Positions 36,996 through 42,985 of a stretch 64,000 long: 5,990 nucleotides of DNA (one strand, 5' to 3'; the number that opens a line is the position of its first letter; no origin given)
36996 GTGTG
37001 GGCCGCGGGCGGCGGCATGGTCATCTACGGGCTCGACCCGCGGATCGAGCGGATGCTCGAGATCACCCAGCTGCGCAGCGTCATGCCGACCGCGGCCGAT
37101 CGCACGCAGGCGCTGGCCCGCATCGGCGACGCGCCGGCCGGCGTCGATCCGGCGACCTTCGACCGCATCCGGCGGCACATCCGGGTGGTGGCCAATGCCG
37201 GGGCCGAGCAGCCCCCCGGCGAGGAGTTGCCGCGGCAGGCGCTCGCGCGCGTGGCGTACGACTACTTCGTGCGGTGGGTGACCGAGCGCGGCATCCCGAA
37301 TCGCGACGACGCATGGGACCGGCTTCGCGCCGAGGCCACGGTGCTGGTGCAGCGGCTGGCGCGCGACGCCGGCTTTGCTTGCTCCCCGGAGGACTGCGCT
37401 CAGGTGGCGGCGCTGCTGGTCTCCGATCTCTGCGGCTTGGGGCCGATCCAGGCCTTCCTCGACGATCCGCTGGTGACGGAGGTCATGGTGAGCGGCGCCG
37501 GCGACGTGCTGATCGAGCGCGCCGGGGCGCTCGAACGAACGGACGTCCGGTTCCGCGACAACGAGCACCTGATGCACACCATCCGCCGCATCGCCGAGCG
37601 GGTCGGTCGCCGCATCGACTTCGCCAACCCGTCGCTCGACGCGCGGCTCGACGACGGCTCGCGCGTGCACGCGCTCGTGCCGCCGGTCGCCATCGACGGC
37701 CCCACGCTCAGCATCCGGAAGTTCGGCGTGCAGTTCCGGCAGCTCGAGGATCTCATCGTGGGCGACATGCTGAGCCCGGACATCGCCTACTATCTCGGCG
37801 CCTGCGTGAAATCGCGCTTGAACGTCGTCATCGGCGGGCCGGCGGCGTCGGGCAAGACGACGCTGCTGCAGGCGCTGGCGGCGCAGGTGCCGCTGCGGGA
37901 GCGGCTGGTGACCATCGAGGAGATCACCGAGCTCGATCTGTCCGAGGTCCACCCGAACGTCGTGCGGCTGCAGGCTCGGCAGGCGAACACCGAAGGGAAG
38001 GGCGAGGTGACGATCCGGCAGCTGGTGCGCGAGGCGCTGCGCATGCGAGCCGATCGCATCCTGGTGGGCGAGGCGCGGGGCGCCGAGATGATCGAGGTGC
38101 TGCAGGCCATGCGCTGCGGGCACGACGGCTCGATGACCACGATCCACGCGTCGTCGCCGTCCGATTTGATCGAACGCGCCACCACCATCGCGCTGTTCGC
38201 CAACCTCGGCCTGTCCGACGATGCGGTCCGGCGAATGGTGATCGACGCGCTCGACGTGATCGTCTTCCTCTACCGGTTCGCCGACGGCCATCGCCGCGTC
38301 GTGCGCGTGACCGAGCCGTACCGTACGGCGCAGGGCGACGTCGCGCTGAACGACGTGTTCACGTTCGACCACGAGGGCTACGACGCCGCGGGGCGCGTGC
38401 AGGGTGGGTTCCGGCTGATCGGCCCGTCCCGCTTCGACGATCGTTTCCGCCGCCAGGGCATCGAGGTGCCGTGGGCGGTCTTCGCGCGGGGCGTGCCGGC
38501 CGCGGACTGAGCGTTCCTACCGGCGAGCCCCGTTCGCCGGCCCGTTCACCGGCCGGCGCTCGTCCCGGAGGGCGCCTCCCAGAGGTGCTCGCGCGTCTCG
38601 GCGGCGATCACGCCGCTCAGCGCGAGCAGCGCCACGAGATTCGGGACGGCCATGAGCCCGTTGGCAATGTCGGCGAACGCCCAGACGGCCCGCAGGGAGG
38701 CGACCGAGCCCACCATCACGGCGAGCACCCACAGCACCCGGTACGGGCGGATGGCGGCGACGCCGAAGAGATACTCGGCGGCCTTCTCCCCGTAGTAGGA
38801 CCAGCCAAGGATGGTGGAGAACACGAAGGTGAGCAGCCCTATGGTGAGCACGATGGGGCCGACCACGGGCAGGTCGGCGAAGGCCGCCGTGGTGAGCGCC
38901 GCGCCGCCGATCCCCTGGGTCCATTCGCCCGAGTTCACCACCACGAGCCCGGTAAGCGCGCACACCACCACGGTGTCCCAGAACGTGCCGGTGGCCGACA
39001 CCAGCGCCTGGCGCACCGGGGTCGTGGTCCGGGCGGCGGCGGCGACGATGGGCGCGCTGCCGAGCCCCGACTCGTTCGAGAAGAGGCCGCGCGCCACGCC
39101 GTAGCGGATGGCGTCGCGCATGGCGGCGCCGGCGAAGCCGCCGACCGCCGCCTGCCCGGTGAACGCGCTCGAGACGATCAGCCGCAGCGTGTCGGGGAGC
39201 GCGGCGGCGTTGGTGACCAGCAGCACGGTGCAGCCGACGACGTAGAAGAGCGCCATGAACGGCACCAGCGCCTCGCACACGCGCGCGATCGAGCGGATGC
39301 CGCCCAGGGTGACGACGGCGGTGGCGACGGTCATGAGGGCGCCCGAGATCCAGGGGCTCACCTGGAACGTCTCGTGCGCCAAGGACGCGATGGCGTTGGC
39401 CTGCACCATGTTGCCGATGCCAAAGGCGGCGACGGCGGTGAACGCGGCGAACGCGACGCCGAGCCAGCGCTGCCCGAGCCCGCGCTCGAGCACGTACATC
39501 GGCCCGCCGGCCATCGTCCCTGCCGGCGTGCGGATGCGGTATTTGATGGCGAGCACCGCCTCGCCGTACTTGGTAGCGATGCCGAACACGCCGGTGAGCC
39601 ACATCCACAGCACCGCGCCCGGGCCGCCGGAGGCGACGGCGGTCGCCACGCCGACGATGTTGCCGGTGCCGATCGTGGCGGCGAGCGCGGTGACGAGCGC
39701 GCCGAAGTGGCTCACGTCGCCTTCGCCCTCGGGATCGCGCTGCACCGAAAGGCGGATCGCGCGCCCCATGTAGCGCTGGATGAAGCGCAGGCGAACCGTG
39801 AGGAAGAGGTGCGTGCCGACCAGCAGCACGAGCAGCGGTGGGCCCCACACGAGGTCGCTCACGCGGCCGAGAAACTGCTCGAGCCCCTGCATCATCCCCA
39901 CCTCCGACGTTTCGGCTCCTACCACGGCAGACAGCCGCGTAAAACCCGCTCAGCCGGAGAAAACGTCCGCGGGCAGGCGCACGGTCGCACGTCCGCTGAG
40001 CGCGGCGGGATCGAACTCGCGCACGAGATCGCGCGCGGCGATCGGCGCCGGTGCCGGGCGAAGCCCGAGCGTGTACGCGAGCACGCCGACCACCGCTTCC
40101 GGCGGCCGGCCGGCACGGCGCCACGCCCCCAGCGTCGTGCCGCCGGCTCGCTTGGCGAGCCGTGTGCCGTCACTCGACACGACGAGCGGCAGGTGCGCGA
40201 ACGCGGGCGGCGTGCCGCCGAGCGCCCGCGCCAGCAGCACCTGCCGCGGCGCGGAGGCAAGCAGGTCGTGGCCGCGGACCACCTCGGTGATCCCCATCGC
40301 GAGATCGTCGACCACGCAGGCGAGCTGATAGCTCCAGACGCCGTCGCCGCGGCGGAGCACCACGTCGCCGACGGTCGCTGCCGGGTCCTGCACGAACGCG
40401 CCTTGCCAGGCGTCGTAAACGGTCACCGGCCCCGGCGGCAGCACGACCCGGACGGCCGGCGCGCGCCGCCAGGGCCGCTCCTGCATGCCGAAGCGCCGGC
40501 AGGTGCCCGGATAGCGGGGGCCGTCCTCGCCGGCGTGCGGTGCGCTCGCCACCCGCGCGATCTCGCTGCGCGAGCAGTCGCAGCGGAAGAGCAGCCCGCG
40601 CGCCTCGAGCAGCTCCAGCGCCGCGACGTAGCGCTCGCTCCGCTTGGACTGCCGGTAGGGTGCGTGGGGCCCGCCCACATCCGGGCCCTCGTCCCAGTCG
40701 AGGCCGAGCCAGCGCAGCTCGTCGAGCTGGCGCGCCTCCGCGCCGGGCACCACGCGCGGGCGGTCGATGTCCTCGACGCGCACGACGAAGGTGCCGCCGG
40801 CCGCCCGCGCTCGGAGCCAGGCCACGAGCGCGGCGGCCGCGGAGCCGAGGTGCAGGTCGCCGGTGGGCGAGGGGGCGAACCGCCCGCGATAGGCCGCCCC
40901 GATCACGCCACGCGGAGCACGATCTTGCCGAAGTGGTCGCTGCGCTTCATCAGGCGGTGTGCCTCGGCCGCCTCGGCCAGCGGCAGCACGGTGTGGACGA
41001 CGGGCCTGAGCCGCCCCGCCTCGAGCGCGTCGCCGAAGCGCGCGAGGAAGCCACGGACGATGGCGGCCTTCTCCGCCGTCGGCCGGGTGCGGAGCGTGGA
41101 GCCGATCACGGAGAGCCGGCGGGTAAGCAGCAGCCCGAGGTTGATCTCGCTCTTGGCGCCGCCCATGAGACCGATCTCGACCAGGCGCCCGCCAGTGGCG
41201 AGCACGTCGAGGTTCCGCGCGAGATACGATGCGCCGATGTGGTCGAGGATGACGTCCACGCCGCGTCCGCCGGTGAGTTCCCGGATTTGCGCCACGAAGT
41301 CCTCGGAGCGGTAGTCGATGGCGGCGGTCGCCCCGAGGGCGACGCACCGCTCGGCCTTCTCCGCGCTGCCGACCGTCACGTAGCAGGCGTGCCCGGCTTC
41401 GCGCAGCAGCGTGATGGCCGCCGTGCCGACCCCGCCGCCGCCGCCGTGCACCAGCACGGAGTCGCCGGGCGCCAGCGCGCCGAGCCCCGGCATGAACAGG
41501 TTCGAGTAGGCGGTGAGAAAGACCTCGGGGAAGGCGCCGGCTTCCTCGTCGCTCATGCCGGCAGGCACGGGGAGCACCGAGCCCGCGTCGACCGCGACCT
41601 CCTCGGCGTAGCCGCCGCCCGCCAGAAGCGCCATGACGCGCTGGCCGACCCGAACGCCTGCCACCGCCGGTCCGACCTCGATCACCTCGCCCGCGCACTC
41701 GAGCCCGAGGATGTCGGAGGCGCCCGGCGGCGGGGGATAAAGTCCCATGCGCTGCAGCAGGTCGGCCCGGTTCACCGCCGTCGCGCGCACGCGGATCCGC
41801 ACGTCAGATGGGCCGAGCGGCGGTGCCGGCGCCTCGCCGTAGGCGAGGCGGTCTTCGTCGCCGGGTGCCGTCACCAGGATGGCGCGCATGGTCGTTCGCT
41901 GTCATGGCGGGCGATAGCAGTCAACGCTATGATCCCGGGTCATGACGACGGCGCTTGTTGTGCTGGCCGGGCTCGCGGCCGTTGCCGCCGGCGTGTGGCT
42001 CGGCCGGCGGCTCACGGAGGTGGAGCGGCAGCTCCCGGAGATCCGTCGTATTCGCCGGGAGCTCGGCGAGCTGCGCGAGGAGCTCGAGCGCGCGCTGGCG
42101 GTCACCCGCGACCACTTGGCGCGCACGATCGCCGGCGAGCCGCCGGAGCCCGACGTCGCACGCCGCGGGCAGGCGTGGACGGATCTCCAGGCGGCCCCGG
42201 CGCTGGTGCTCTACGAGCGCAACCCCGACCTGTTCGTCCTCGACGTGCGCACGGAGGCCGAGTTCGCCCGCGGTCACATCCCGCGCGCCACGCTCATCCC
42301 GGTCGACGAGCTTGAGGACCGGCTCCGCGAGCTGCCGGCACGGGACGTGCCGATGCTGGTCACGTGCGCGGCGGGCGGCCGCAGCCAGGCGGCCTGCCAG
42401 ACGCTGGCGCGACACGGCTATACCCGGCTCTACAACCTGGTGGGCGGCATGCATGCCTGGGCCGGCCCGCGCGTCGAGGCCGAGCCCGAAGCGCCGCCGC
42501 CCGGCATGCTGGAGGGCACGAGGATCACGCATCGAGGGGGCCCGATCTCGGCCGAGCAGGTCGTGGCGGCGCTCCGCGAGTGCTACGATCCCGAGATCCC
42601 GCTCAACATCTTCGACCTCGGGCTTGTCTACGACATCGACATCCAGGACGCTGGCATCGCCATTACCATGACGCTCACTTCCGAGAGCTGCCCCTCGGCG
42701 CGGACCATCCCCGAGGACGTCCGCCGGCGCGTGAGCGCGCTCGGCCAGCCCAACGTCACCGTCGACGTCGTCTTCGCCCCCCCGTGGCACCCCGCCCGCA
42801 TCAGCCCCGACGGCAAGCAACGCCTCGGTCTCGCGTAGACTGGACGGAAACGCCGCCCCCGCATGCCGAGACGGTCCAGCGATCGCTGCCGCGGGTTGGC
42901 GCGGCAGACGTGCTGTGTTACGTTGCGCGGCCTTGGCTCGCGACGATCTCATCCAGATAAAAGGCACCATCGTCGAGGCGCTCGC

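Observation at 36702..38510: Orphan CpaF/TadA-family secretion ATPase fused to an N-terminal STAS domain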

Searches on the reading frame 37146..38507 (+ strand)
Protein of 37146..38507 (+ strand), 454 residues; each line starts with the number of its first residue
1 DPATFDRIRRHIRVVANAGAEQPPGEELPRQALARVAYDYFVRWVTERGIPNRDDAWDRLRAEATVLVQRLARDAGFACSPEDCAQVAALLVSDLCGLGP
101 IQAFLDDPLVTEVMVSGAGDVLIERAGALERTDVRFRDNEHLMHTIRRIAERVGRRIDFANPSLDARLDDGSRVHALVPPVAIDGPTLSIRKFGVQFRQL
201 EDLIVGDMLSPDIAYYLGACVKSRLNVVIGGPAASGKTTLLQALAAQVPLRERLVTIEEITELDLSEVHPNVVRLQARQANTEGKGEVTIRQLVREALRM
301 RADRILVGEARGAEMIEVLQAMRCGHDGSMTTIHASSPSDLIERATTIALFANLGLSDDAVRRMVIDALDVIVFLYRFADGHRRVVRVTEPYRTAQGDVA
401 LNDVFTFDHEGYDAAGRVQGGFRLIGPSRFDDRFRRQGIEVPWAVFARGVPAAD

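Call 25: find_related_loci(query=A1, collection=genome_contigs, flank=6000)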
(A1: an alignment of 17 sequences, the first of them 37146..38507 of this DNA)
Query A1 (454 aa) in genome_contigs; peptide patterns used: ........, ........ (x = any residue, [..] = any of these).
599 stretches matched a pattern (row limit reached: there are more); 584 encode a relative of the query (tblastn E <= 1e-3); the best 80 are kept; 80 distinct loci.
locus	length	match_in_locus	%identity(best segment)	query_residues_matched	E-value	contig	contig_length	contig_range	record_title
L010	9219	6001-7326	58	5-447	5e-164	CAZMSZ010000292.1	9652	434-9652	MAG TPA_asm: uncultured Planctomycetota bacterium isolate SRP263527_co1_244 genome assembly, contig: NODE_6191_length_96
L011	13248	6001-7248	61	30-446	8e-163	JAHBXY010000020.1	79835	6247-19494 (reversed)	MAG: Planctomycetota bacterium isolate ACE_PLA31 PLA31_20, whole genome shotgun sequence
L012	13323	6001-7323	55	1-442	1e-155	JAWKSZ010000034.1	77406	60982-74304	MAG: Planctomycetota bacterium isolate ABC1.64 ABC1.64.fa-34, whole genome shotgun sequence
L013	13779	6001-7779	47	39-449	7e-103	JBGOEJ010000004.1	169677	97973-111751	MAG: Candidatus Fervidibacter canadensis isolate 3300025775_14 Ga0209276_100107, whole genome shotgun sequence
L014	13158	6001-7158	43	59-446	3e-102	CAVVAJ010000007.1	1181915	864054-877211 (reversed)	MAG: uncultured Chloroflexia bacterium isolate MFD09779.bin.1.238 genome assembly, contig: contig_6347, whole genome sho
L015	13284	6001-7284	42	18-446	8e-101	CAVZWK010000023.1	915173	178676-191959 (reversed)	MAG: Terriglobia bacterium isolate MFD01872.bin.2.220 genome assembly, contig: contig_47411, whole genome shotgun sequen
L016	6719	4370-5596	40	34-446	6e-100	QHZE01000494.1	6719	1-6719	MAG: Acidobacteria bacterium isolate gp18 AA62 14_1009_13_30cm_scaffold_19051_curated, whole genome shotgun sequence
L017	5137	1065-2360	42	15-446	1e-98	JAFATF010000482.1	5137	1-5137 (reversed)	MAG: Acidobacteriota bacterium isolate CP_BM_ER_R9_5 BM_ER_R9_k147_1616231, whole genome shotgun sequence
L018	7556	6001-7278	43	22-447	6e-98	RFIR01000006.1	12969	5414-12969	MAG: Alphaproteobacteria bacterium isolate J081 k99_10011, whole genome shotgun sequence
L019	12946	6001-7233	42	33-446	2e-97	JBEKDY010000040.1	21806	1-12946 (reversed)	MAG: Candidatus Sulfotelmatobacter sp. isolate SPRUCE 194 SPRUCE_194_40, whole genome shotgun sequence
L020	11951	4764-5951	47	49-447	2e-97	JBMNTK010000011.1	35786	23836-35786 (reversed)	MAG: Anaerolineae bacterium isolate SBF912SR1HQ0001 scaffold_1992_c2, whole genome shotgun sequence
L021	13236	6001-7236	42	31-446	1e-97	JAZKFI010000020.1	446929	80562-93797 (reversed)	MAG: Pseudomonadota bacterium isolate DC_HB_02_SPN181219-bin070 DCHB02SPN_B070_0_000000000020, whole genome shotgun sequ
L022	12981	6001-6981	48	94-422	9e-97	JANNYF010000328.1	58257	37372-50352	MAG: Blastocatellia bacterium isolate VAR_34_concoct_43 VAR_34_k141_316161, whole genome shotgun sequence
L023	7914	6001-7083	46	90-447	8e-97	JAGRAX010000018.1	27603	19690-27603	MAG: Bdellovibrionales bacterium isolate HKST-UBA29 NODE_18_length_27603_cov_3.458657, whole genome shotgun sequence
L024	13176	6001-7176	43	58-450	2e-96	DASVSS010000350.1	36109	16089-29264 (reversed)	MAG TPA_asm: Tepidisphaeraceae bacterium isolate SMAG_U3268 k141_557331, whole genome shotgun sequence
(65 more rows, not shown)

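Call 26: find_related_loci(query=A1, collection=metagenome_contigs, flank=5000)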
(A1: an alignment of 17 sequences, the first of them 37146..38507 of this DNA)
Query A1 (454 aa) in metagenome_contigs; peptide patterns used: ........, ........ (x = any residue, [..] = any of these).
325 stretches matched a pattern; 38 encode a relative of the query (tblastn E <= 1e-3); 38 distinct loci.
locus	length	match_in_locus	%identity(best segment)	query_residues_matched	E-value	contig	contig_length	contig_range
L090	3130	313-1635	58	5-446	3e-174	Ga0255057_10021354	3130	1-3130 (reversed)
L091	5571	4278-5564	60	8-436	3e-166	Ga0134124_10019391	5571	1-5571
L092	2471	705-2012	60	12-445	2e-174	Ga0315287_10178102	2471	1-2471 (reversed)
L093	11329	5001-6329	56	5-447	6e-162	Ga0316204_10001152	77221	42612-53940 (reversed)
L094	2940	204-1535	58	44-454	1e-168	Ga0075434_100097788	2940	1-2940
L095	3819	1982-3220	58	30-442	6e-165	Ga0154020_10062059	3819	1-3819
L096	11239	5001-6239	59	30-443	1e-155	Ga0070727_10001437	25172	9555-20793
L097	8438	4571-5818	61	30-445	2e-154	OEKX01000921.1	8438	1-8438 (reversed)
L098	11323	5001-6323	54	7-447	4e-153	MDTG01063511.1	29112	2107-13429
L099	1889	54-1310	58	30-447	2e-162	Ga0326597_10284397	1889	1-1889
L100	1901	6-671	62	226-447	3e-94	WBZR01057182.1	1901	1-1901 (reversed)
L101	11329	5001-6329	56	5-447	6e-162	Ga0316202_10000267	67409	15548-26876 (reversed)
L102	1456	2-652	65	234-451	3e-82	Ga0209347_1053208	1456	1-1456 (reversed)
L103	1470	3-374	67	318-442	5e-54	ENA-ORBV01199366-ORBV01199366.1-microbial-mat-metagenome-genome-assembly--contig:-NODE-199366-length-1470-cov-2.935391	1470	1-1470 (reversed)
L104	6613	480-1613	33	31-406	2e-43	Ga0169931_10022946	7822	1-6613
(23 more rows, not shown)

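Call 60: search_protein_families(library=pfam, alignment_id=A4, max_evalue=0.001)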
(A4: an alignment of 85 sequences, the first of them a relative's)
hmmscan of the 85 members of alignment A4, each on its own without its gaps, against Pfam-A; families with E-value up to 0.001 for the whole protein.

A. member 1, L013:7810-8859:+ (350 aa): 1 family
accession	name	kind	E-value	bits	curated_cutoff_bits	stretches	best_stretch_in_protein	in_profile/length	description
PF00482.28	T2SSF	-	6.9e-20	71.7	25.2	1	177-300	2-122/125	Type II secretion system (T2SS), protein F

B. families by the number of members that match (of 85 scanned): 44 families (the first 25 are shown)
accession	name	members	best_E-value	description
PF00482.28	T2SSF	58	7.4e-22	Type II secretion system (T2SS), protein F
PF19360.4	TadB_TadC_N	7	6.6e-71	TadB/TadC N-terminal domain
PF13424.12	TPR_12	3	5.6e-10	Tetratricopeptide repeat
PF19359.4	DUF5936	3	1.4e-05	Family of unknown function (DUF5936)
PF07719.23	TPR_2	2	1.1e-15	Tetratricopeptide repeat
PF00515.34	TPR_1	2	4.5e-13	Tetratricopeptide repeat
PF13432.12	TPR_16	2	3.5e-10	Tetratricopeptide repeat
PF13428.12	TPR_14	2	2.6e-05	Tetratricopeptide repeat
PF01476.26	LysM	1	2.4e-36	LysM domain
PF13191.12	AAA_16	1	3e-23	AAA ATPase domain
PF13560.12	HTH_31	1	1.5e-20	Helix-turn-helix domain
PF00196.25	GerE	1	4.4e-20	Bacterial regulatory proteins, luxR family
PF01381.28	HTH_3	1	2.9e-17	Helix-turn-helix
PF02643.20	DUF192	1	6.7e-17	Uncharacterized ACR, COG1430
PF00583.31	Acetyltransf_1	1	2.5e-16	Acetyltransferase (GNAT) family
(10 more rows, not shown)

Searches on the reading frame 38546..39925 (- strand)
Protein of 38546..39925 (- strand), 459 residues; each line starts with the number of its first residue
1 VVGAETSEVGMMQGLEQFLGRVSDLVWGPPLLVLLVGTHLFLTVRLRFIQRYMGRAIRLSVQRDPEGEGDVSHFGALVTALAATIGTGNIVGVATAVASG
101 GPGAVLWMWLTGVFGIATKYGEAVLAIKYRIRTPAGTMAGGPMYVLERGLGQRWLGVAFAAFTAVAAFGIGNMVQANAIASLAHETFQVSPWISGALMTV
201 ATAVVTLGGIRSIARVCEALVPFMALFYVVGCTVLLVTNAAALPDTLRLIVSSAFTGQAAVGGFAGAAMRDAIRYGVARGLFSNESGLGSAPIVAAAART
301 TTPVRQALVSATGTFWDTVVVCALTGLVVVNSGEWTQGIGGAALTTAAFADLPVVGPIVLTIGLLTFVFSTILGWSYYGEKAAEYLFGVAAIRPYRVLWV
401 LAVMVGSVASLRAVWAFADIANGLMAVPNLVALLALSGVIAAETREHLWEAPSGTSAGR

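Call 6: search_protein_families(library=pfam, proteins=[window:38546-39925:-], max_evalue=0.01)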
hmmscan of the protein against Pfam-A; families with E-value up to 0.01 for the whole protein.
window:38546-39925:- (459 aa): 1 family
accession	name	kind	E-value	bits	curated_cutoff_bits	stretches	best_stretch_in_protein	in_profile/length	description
PF01235.23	Na_Ala_symp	-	2.5e-134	448.9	24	1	63-451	5-383/392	Sodium:alanine symporter family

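Call 7: search_protein_families(library=ncbifam, proteins=[window:38546-39925:-], max_evalue=0.01)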
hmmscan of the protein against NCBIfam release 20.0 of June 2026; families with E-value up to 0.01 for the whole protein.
window:38546-39925:- (459 aa): 1 family
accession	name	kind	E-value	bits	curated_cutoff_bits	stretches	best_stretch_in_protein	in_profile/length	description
TIGR00835.1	agcS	subfamily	9.2e-144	479.4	272.65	1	27-446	1-423/424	amino acid carrier protein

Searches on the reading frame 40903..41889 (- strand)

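Call 6: search_protein_families(library=pfam, proteins=[window:40903-41889:-], max_evalue=0.01)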
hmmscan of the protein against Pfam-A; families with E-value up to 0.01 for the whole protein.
window:40903-41889:- (328 aa): 3 families
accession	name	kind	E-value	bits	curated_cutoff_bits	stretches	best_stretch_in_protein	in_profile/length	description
PF13602.12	ADH_zinc_N_2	-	1.8e-27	97.3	27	1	185-325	1-134/134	Zinc-binding dehydrogenase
PF00107.32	ADH_zinc_N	-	2.7e-27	95.7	31.8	1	153-274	1-122/129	Zinc-binding dehydrogenase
PF08240.17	ADH_N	-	8.2e-16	58.6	23.5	1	26-109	1-103/104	Alcohol dehydrogenase GroES-like domain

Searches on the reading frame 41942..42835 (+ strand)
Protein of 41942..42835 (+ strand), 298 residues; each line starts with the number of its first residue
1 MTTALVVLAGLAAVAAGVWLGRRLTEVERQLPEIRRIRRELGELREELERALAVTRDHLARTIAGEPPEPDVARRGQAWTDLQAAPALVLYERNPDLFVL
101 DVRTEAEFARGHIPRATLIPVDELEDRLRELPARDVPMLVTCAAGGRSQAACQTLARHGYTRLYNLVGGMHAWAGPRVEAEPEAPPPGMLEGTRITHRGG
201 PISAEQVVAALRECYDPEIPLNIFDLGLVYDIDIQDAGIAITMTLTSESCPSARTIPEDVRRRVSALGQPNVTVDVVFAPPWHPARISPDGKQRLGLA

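Call 6: search_protein_families(library=pfam, proteins=[window:41942-42835:+], max_evalue=0.01)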
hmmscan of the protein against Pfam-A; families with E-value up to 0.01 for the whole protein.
window:41942-42835:+ (298 aa): 2 families
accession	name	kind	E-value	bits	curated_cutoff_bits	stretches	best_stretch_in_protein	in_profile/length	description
PF00581.25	Rhodanese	-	8.5e-17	61.9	22.2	1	96-174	13-100/102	Rhodanese-like domain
PF01883.24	FeS_assembly_P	-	1.4e-15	57.7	23.5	1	205-273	2-70/73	Iron-sulfur cluster assembly protein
